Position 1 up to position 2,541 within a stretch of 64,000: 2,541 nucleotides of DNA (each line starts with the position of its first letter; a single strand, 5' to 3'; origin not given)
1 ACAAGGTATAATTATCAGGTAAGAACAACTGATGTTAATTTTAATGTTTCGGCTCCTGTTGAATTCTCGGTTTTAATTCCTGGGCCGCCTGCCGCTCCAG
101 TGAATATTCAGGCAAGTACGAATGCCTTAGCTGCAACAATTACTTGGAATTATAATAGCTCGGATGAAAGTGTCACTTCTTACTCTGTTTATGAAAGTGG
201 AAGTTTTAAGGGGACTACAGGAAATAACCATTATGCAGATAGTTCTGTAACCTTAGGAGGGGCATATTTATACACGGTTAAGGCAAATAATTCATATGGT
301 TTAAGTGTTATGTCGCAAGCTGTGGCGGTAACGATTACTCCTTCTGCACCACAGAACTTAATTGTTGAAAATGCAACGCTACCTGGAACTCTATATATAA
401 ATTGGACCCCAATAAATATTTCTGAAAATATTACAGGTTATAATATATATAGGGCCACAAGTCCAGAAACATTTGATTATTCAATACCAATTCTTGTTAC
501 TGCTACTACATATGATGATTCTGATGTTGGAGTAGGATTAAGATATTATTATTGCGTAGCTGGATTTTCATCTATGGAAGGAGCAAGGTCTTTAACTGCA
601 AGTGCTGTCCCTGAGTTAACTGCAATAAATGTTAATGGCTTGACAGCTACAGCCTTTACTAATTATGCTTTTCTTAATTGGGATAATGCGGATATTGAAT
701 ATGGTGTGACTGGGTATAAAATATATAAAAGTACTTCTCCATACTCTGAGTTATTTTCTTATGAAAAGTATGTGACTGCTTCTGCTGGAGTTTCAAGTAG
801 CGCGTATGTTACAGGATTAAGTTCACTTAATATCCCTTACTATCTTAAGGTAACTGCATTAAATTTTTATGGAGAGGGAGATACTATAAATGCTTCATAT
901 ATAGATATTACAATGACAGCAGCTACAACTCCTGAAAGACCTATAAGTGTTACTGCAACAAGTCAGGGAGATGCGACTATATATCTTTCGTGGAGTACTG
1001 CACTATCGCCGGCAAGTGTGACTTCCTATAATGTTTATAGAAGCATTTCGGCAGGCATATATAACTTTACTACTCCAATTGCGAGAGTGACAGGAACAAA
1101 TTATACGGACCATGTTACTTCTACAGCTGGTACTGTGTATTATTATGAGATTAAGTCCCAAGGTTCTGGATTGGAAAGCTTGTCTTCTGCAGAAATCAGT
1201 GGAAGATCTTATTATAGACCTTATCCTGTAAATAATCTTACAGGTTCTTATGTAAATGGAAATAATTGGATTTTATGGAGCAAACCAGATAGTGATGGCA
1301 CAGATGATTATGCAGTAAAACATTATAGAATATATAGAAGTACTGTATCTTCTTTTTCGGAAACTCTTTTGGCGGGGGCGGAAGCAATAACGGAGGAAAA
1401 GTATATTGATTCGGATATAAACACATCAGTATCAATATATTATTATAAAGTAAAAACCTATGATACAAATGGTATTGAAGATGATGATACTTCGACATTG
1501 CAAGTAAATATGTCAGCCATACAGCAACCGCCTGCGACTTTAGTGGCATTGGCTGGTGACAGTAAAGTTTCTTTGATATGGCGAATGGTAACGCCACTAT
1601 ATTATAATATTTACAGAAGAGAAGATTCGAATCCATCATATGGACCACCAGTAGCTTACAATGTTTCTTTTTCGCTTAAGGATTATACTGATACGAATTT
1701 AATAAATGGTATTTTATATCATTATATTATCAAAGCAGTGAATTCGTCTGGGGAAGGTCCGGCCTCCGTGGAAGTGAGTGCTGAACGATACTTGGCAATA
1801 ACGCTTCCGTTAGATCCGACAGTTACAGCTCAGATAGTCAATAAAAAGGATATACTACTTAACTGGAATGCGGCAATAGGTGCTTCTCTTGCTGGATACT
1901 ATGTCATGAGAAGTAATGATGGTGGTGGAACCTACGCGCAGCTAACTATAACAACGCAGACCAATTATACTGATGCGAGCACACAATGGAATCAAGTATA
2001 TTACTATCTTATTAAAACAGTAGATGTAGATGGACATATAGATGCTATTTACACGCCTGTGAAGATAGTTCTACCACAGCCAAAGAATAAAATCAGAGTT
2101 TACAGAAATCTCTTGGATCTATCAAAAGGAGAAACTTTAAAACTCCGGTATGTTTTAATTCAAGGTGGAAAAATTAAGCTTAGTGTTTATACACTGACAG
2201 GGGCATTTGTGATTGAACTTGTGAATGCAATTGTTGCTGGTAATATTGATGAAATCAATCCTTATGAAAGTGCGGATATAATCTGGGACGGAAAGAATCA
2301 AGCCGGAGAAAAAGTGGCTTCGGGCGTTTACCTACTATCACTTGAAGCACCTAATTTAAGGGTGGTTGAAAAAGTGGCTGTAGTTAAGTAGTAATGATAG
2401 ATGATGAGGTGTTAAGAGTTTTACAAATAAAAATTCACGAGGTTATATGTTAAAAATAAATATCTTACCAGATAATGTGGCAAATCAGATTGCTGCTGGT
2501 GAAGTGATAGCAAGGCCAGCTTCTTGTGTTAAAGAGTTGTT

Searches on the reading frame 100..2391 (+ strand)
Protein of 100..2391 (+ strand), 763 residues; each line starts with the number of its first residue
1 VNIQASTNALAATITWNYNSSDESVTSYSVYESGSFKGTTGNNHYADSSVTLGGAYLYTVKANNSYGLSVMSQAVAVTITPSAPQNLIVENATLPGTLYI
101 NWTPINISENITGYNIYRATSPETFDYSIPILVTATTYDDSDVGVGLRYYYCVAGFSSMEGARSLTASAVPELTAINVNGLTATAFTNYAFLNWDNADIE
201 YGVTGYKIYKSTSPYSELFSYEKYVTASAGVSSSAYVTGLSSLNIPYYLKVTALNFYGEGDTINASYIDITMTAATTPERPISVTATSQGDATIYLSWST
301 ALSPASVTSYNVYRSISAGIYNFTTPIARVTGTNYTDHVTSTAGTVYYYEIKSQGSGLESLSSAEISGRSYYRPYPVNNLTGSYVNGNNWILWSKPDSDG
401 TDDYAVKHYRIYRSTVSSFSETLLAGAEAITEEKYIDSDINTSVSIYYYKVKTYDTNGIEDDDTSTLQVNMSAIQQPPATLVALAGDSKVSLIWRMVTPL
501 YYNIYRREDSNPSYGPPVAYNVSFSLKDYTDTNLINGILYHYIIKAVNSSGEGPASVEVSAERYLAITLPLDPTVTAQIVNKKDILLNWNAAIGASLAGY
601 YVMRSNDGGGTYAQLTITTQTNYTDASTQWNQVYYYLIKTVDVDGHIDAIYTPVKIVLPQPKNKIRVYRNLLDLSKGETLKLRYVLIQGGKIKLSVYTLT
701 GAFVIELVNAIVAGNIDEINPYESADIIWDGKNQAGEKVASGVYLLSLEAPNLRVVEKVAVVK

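Call 4: search_protein_families(library=pfam, proteins=[window:100-2391:+], max_evalue=0.01)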
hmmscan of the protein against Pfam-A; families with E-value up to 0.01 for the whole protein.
window:100-2391:+ (763 aa): 4 families
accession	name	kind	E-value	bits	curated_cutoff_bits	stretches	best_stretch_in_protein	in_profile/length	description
PF00041.27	fn3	-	1.1e-09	38.8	25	0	82-161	1-75/84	Fibronectin type III domain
PF25523.1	Ig_RIMBP2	-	0.00044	20.7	27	1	80-117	2-46/105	RIMBP2-like, immunoglobulin-like domain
PF13860.13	FlgD_ig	-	0.002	18.5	27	0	726-750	51-75/79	FlgD Ig-like domain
PF25529.1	Ig_ENGASE1_C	-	0.0024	18.4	27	0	7-56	25-72/117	ENGASE1-like, C-terminal immunoglobulin-like domain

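Call 5: search_protein_families(library=ncbifam, proteins=[window:100-2391:+], max_evalue=0.01)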
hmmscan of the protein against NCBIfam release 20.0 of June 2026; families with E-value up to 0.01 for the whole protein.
window:100-2391:+ (763 aa): 1 family
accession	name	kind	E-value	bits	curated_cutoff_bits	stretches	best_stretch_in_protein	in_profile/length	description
NF041611.1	exoglucan_CbhB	equivalog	1.4e-17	63.1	1950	4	6-156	716-869/997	exoglucanase CbhB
